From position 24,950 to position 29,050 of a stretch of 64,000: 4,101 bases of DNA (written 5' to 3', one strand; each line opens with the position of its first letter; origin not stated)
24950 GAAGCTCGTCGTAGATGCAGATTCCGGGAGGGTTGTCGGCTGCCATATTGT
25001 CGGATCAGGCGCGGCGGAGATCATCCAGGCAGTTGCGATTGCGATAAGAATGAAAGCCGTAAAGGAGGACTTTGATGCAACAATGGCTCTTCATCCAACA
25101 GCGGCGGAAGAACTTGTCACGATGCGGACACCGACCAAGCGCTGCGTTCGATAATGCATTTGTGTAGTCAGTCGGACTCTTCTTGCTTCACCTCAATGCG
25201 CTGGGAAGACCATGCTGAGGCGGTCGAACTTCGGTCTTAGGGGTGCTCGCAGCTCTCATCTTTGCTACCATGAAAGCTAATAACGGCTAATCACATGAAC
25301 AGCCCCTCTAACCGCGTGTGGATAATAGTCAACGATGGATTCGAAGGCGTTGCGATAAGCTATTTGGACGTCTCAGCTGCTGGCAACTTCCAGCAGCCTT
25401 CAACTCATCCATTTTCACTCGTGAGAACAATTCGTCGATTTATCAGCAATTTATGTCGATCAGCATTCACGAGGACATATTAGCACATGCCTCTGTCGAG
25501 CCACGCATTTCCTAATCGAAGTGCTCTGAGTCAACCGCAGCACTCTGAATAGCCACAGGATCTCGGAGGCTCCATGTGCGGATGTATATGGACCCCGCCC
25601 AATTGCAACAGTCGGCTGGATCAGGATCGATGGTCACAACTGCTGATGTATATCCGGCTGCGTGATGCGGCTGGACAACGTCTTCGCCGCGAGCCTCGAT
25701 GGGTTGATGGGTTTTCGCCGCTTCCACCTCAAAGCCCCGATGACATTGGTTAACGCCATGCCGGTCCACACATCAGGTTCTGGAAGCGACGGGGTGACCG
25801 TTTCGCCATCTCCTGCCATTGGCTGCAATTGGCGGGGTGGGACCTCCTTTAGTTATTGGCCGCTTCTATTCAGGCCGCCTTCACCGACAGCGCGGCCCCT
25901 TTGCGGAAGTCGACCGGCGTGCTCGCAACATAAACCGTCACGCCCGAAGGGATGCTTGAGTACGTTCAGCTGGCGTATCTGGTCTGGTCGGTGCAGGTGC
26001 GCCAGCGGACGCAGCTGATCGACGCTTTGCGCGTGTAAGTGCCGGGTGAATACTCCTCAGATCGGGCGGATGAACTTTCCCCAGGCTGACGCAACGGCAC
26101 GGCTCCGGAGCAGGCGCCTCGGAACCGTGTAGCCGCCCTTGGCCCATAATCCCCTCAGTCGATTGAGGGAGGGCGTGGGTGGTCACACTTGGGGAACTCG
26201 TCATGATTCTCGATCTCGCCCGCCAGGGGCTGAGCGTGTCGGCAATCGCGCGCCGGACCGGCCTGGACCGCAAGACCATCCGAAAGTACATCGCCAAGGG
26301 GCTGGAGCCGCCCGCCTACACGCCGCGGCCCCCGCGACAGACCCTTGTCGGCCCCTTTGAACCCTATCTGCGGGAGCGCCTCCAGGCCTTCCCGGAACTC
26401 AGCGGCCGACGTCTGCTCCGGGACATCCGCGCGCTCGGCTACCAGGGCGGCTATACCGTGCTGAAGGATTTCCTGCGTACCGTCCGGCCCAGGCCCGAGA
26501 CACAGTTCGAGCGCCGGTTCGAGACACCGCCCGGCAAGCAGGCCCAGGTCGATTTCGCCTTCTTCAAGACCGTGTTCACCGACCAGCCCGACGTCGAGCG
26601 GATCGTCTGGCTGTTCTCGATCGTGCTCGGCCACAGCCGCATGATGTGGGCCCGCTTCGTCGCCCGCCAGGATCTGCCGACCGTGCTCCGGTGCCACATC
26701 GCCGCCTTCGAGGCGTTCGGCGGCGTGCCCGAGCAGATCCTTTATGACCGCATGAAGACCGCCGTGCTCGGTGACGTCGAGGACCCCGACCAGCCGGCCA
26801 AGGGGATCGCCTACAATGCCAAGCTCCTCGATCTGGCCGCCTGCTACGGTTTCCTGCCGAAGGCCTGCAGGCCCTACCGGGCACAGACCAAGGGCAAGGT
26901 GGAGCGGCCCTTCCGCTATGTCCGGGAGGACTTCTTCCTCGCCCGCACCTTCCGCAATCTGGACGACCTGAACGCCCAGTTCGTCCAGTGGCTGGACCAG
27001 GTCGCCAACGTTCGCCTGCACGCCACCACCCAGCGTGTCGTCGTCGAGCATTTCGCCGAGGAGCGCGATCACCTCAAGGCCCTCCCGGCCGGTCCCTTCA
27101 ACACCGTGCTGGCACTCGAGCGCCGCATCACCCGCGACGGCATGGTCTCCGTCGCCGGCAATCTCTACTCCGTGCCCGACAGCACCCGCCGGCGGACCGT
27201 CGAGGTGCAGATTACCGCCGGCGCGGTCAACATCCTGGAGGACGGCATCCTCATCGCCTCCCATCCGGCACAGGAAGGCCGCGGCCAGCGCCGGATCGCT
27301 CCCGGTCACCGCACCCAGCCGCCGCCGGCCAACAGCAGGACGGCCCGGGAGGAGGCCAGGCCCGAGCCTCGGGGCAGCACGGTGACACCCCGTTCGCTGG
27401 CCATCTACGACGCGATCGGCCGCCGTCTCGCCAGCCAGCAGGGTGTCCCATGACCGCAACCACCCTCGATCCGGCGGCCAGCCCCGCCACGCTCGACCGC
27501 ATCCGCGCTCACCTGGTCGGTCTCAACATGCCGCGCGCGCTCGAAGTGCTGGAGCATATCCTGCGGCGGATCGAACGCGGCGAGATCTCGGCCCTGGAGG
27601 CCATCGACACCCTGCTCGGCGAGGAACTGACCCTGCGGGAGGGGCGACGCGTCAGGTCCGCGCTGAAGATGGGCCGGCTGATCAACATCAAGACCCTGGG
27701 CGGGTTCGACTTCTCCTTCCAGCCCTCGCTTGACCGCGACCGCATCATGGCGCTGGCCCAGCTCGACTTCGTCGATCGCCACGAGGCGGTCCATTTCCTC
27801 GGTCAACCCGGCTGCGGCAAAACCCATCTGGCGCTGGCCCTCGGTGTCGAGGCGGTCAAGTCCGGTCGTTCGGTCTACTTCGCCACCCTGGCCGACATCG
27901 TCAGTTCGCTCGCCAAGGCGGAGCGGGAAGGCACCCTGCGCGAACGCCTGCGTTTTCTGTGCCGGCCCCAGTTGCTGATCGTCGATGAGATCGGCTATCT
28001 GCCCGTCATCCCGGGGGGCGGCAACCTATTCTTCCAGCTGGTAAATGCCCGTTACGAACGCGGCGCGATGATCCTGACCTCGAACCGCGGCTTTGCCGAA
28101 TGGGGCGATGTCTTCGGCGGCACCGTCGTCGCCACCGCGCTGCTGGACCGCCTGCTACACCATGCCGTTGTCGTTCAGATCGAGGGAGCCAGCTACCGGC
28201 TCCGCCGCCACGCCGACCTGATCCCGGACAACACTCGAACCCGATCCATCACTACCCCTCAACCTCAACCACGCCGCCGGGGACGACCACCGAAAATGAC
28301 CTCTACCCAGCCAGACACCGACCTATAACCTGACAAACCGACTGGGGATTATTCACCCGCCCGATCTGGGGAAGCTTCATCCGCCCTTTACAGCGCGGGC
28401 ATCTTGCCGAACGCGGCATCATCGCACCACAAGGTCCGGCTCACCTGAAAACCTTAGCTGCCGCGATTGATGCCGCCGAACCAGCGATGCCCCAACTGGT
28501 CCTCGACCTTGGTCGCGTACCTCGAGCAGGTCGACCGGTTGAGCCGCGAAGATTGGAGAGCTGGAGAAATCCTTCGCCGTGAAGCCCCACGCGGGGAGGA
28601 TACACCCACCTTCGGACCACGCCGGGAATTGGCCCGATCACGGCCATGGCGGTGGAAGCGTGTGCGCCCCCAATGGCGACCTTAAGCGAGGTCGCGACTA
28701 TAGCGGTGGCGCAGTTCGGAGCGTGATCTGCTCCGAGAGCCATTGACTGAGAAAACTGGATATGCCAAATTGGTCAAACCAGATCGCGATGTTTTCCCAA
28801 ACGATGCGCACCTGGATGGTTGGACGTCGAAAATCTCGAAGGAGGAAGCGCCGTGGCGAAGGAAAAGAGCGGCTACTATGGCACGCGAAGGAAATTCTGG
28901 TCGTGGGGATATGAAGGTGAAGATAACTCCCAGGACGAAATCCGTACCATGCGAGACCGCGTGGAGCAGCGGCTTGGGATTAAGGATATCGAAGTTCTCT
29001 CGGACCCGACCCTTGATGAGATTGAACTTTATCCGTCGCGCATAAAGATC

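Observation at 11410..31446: Recurring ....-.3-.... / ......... operator motif links five promoter regions into a putative GntR(FadR-type) regulon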

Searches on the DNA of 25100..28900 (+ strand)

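Call 51: search_dna_similar(query=window:25100-28900:+, collection=plasmids, mode=near, max_rows=8)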
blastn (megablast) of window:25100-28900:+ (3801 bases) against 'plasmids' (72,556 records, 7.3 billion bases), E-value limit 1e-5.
Records with a match: 66; places in all: 85; records where one place covers at least 80% of the query: 0.
Best place of each record, by identity: >=99% 4; 95-99% 1; 90-95% 2; 80-90% 20; 60-80% 39.
By first word of the organism name: Sinorhizobium 21; Azospirillum 10; Roseomonas 8; Methylobacterium 4; Bradyrhizobium 4; Aminobacter 3; Shinella 3; Limimaricola 3; Skermanella 2; Lichenicola 2; and 6 more.
By predicted mobility (MOB-suite, as given by PLSDB): non-mobilizable 31; conjugative 25; mobilizable 10.
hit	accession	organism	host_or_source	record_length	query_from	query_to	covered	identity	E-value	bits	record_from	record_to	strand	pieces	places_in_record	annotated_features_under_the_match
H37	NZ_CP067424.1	Skermanella sp. TT6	Homo sapiens,single cell,skin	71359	934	3293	62%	100.0%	0e+0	4359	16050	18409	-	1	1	istA: IS21 family transposase | istB: IS21-like element helper ATPase IstB | DUF4158 domain-containing protein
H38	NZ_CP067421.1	Skermanella sp. TT6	Homo sapiens,single cell,skin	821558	935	3295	62%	98.6%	0e+0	4180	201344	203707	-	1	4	istA: IS21 family transposase | istB: IS21-like element helper ATPase IstB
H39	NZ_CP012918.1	Azospirillum brasilense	Digitaria eriantha,microbe,root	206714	935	3293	62%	83.4%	0e+0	2183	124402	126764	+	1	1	istA: IS21 family transposase | istB: IS21-like element helper ATPase IstB | hypothetical protein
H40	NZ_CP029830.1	Azospirillum ramasamyi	single cell,Cow dung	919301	935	3293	62%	81.3%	0e+0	1897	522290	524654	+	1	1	istA: IS21-like element ISAzs30 family transposase | istB: IS21-like element ISAzs30 family helper ATPase IstB | hypothetical protein (x2)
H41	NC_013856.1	Azospirillum sp. B510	-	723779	934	3132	58%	82.4%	0e+0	1895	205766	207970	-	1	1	istA: IS21-like element ISAzs30 family transposase | istB: IS21-like element ISAzs30 family helper ATPase IstB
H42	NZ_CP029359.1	Azospirillum thermophilum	cell culture,hot spring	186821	1069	3130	54%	79.3%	0e+0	1391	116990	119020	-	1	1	istA: IS21 family transposase | istB: IS21-like element helper ATPase IstB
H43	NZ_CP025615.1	Niveispirillum cyanobacteriorum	sing cell,cyanobacterial aggregates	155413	1079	3134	54%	77.0%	0e+0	1129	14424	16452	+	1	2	istA: IS21 family transposase | istB: IS21-like element helper ATPase IstB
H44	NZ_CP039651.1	Azospirillum sp. TSA2s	Soil,rice paddy soil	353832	934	2711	47%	81.5%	0e+0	1450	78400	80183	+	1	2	istA: IS21 family transposase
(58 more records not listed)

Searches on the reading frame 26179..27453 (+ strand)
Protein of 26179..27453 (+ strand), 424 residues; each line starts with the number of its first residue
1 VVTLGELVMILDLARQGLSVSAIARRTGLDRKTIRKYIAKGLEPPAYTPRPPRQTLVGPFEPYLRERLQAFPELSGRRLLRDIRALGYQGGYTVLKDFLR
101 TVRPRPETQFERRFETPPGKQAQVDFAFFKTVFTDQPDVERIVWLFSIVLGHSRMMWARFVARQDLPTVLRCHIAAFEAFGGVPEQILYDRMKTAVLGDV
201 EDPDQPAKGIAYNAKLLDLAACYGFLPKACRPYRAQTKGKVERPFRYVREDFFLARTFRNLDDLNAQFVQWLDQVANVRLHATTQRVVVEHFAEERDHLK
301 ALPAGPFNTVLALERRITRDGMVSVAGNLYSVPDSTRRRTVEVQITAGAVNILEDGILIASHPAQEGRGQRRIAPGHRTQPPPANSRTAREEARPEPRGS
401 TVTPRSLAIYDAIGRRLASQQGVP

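Call 8: search_protein_families(library=pfam, proteins=[window:26179-27453:+])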
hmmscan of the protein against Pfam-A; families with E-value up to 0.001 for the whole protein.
window:26179-27453:+ (424 aa): 5 families
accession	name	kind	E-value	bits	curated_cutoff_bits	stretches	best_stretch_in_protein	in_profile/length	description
PF22483.2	Mu-transpos_C_2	-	1.4e-19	70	27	1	302-372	1-71/73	Mu transposase, C-terminal domain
PF00665.32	rve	-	4.1e-11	43.5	32.6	1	118-234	4-101/102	Integrase core domain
PF13551.12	HTH_29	-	1.3e-05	25.6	28.1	1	9-39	3-34/64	Winged helix-turn helix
PF13683.12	rve_3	-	8.2e-05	22.7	26.5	1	227-283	5-61/67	Integrase core domain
PF13384.12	HTH_23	-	0.00013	22.1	24.6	1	10-38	10-38/50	Homeodomain-like domain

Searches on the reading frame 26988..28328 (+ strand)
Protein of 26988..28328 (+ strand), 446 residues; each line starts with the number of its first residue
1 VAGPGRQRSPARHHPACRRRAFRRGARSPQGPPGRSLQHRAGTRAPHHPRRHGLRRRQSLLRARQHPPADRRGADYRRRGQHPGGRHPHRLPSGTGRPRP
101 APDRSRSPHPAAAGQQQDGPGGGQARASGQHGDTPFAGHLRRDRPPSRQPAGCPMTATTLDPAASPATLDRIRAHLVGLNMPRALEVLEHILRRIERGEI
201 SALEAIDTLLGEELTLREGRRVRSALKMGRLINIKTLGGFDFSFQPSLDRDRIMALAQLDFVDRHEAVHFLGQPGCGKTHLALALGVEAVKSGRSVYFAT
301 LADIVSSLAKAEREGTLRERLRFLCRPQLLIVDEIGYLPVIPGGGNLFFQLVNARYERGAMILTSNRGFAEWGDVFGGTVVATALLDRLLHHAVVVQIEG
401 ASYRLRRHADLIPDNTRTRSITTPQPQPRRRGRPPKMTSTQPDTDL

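Call 8: search_protein_families(library=pfam, proteins=[window:26988-28328:+])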
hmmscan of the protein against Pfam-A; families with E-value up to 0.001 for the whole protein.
window:26988-28328:+ (446 aa): 4 families
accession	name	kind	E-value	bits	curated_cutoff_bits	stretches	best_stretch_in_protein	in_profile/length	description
PF01695.23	IstB_IS21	-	2.5e-73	247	24.1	1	179-408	6-235/238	IstB-like ATP binding protein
PF00308.24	Bac_DnaA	-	1.7e-05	25.5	23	1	267-367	36-139/162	Bacterial DnaA ATPAse domain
PF02562.22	PhoH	-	0.0005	20.1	27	1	260-295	14-49/205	PhoH-like protein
PF00004.35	AAA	-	0.00073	20.4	21.2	0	270-335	3-66/131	ATPase family associated with various cellular activities (AAA)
